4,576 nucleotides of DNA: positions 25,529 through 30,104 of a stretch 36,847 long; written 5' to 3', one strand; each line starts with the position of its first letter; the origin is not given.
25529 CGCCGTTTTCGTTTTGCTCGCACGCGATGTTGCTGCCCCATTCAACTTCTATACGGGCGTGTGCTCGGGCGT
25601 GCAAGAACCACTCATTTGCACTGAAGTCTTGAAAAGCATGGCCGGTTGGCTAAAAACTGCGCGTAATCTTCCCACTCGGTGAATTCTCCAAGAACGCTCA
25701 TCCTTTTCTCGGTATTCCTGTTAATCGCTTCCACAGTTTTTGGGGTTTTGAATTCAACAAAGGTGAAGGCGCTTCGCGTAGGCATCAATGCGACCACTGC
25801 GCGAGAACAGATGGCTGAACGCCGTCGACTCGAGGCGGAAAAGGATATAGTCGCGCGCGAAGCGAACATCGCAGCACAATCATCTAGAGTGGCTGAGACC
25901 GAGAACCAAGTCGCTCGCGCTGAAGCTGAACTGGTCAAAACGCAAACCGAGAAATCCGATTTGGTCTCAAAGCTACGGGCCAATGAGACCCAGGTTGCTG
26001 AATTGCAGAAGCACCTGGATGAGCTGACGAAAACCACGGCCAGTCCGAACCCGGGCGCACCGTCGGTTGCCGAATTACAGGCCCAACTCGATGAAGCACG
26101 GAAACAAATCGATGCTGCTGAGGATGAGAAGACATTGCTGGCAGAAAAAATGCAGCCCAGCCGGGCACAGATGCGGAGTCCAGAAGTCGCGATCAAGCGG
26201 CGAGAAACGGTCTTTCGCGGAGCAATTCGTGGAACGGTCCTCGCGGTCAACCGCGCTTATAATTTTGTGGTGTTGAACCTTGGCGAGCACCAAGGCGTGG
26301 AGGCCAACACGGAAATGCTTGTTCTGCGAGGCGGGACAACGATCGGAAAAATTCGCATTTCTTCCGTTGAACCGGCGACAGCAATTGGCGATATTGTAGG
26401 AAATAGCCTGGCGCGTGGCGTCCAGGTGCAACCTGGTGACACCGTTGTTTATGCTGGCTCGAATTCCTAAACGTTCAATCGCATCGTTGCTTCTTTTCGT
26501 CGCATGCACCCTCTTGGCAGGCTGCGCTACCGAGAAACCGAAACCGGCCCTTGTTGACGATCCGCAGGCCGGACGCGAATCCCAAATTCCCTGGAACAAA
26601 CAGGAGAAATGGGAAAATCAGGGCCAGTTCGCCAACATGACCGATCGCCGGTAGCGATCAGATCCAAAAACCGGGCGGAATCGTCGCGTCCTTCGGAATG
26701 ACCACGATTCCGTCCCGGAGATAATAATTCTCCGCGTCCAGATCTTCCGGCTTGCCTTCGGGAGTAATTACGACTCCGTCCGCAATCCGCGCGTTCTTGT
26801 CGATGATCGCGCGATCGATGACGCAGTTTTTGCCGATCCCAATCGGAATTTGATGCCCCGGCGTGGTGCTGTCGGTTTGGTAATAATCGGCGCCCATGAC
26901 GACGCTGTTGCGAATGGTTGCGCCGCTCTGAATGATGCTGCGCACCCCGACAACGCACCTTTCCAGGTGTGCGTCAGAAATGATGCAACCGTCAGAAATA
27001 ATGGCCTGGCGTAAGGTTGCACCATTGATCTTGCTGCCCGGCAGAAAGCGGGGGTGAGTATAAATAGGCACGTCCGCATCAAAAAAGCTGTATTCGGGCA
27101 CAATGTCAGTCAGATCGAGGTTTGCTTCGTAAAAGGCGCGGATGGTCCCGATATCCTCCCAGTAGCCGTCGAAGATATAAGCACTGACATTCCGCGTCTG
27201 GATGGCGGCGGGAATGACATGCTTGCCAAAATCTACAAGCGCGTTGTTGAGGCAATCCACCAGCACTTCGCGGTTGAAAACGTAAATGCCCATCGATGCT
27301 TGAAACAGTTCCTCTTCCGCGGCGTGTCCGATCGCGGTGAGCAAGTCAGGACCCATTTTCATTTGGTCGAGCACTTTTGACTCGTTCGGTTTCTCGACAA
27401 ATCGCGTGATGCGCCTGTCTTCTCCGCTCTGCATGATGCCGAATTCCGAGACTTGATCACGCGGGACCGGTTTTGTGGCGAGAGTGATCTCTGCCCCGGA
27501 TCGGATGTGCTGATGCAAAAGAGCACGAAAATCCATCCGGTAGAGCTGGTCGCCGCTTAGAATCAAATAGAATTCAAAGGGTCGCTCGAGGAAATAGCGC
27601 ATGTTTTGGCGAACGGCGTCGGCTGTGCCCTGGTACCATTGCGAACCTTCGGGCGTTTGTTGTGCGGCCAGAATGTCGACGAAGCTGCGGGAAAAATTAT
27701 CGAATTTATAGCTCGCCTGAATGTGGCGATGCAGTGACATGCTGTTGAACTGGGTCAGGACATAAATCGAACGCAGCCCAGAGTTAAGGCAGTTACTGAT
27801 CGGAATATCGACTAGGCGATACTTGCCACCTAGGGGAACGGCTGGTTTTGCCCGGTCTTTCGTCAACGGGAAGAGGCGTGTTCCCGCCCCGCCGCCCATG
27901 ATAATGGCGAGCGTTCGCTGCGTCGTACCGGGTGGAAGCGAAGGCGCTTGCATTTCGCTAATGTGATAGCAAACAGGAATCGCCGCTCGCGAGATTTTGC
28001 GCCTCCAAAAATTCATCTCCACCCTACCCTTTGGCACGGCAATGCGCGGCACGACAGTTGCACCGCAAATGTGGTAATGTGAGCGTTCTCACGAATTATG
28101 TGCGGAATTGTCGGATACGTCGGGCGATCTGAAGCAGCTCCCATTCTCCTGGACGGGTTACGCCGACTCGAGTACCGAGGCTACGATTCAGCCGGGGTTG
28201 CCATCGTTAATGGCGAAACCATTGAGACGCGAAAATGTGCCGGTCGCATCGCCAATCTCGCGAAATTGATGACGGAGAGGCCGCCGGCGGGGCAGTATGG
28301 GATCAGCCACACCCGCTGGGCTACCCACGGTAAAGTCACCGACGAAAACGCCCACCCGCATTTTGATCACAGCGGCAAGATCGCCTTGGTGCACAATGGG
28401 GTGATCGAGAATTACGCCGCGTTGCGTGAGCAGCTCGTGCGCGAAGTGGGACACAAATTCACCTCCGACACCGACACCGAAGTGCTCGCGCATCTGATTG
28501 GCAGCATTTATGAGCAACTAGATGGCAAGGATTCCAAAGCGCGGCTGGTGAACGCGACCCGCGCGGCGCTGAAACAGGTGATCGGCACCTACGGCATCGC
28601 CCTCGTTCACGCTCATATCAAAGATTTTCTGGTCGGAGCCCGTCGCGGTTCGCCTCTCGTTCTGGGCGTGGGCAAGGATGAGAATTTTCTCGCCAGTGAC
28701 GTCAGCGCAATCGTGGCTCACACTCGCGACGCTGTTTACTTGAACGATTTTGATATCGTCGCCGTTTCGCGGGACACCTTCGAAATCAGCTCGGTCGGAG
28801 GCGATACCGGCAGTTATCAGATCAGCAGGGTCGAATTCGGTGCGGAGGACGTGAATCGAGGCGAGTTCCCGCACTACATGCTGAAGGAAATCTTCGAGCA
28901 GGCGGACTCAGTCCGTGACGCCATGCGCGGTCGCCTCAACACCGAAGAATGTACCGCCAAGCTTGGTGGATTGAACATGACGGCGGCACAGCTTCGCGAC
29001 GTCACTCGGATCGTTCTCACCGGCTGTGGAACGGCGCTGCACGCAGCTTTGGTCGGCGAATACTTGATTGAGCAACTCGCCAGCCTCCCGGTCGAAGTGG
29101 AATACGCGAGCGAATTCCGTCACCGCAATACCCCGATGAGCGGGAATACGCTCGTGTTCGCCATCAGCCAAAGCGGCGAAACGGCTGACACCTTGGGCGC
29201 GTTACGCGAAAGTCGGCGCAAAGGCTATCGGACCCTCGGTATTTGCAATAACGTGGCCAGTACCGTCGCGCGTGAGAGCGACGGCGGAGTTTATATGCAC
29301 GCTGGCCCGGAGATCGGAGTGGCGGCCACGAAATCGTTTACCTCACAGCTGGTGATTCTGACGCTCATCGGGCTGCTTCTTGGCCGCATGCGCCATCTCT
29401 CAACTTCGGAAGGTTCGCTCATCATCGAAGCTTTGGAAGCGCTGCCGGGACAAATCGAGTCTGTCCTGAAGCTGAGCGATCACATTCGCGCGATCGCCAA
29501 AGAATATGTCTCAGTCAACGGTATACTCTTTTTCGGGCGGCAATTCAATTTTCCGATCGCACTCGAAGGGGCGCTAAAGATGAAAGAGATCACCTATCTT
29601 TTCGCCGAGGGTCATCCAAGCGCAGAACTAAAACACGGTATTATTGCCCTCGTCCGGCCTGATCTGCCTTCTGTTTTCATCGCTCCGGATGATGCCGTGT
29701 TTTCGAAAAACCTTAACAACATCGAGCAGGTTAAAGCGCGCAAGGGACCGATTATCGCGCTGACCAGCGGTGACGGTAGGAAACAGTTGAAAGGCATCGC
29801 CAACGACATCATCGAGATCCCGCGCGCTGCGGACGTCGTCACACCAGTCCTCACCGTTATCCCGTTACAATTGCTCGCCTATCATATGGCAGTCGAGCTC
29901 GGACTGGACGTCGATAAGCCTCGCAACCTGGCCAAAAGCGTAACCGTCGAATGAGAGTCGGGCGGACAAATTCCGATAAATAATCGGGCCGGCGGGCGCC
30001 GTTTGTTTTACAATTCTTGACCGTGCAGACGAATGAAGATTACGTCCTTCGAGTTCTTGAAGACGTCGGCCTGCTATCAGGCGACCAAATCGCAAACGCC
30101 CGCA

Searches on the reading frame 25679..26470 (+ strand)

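Call 7: search_protein_families(library=pfam, proteins=[window:25679-26470:+], max_evalue=0.001)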
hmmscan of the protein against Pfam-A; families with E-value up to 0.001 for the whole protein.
window:25679-26470:+ (263 aa): 0 families

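Call 50: search_protein_families(library=ncbifam, proteins=[window:25679-26470:+], max_evalue=0.00001)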
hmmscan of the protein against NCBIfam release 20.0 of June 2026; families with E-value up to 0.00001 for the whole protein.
window:25679-26470:+ (263 aa): 2 families
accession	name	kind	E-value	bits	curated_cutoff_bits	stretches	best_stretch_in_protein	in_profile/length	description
TIGR02168.1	SMC_prok_B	equivalog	1.8e-06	26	567.35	1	28-176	757-909/1181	chromosome segregation protein SMC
NF045487.1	ASRP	equivalog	8.6e-06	24.6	300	0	42-156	327-443/593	archaea-specific SMC-related protein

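Call 80: search_protein_families(library=pfam, proteins=[window:25679-26470:+], max_evalue=1)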
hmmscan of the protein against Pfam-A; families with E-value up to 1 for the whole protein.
window:25679-26470:+ (263 aa): 21 families
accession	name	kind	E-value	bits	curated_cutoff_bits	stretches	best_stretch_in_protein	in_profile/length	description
PF16538.11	FlgT_C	-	0.012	16.5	27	0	222-256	43-75/77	Flagellar assembly protein T, C-terminal domain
PF08614.16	ATG16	-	0.013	16.1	33.7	1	37-116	84-163/200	Autophagy protein 16 (ATG16)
PF16326.10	ABC_tran_CTD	-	0.015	16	32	1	100-150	11-63/69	ABC transporter C-terminal domain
PF13851.11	GAS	-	0.015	15.1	32.3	1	65-159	29-116/200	Growth-arrest specific micro-tubule binding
PF24627.1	PUMA_CC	-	0.016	15.6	30.1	1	30-93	11-74/74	PUMA coiled-coil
PF06785.16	UPF0242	-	0.029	14.8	33.5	1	57-156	85-178/194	Uncharacterised protein family (UPF0242) N-terminus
PF15035.11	Rootletin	-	0.042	14.3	36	1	46-181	16-143/188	Ciliary rootlet component, centrosome cohesion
PF00261.25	Tropomyosin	-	0.05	13.5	38.6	1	28-171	7-168/242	Tropomyosin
PF05549.16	Allexi_40kDa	-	0.053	13.5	26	1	64-140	83-160/271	Allexivirus 40kDa protein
PF05622.17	HOOK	-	0.069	12.3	35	1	70-159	285-374/514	HOOK protein coiled-coil region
PF12998.12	ING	-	0.079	14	23.9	1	91-159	15-85/102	Inhibitor of growth proteins N-terminal histone-binding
PF14362.11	DUF4407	-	0.084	12.6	31.3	1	66-166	116-219/297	Domain of unknown function (DUF4407)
PF10473.14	CENP-F_leu_zip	-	0.09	13.3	34.5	1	45-117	35-107/140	Leucine-rich repeats of kinetochore protein Cenp-F/LEK1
PF25762.1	HAUS1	-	0.098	12.9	40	1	44-119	152-227/236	HAUS augmin-like complex subunit 1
PF04977.20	DivIC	-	0.16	12.2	28.9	0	130-154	26-50/80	Septum formation initiator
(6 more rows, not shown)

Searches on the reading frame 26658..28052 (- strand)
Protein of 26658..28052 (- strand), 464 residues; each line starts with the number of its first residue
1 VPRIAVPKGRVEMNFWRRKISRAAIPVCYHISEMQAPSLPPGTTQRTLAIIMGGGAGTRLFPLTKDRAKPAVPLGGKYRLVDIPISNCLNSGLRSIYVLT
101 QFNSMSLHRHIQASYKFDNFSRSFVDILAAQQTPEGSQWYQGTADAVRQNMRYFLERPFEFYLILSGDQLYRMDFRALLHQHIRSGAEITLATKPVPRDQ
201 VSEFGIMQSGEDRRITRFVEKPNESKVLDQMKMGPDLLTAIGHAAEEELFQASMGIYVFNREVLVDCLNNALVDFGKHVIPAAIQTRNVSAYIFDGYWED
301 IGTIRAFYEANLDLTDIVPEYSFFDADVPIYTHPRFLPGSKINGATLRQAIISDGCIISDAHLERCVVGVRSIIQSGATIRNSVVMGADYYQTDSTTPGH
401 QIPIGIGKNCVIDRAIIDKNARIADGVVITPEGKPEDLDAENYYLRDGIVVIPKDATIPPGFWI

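Call 7: search_protein_families(library=pfam, proteins=[window:26658-28052:-], max_evalue=0.001)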
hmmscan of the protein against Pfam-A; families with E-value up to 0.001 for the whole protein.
window:26658-28052:- (464 aa): 5 families
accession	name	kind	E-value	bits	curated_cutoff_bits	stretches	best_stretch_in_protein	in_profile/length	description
PF00483.29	NTP_transferase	-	1.2e-61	208.9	21.2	1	49-315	2-243/245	Nucleotidyl transferase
PF25247.1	LbH_GLGC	-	6.2e-45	152.9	27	1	335-461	1-133/135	GLGC left-handed parallel beta-helix domain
PF24894.1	Hexapep_GlmU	-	1.9e-14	54.1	23.3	2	339-387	8-56/104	GlmU-like, C-terminal hexapeptide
PF25084.1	LbH_EIF2B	-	5.9e-06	26.7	54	0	345-388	51-95/105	EIF2B subunit epsilon LbH domain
PF00132.30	Hexapep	-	0.00033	20.7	27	0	406-430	10-35/36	Bacterial transferase hexapeptide (six repeats)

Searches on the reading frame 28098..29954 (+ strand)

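Call 46: search_protein_families(library=pfam, proteins=[window:28098-29954:+], max_evalue=0.001)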
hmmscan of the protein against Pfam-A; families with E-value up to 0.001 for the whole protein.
window:28098-29954:+ (618 aa): 4 families
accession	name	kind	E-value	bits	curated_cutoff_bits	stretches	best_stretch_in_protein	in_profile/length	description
PF01380.27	SIS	-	2.4e-51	173.4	25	2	299-423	2-127/131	SIS domain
PF13522.11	GATase_6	-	8.4e-18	65.1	27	1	65-192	10-121/130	Glutamine amidotransferase domain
PF13537.11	GATase_7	-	1.6e-11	44.7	25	1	79-206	7-122/123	Glutamine amidotransferase domain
PF13230.11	GATase_4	-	2.7e-08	33.5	23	1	52-167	58-171/272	Glutamine amidotransferases class-II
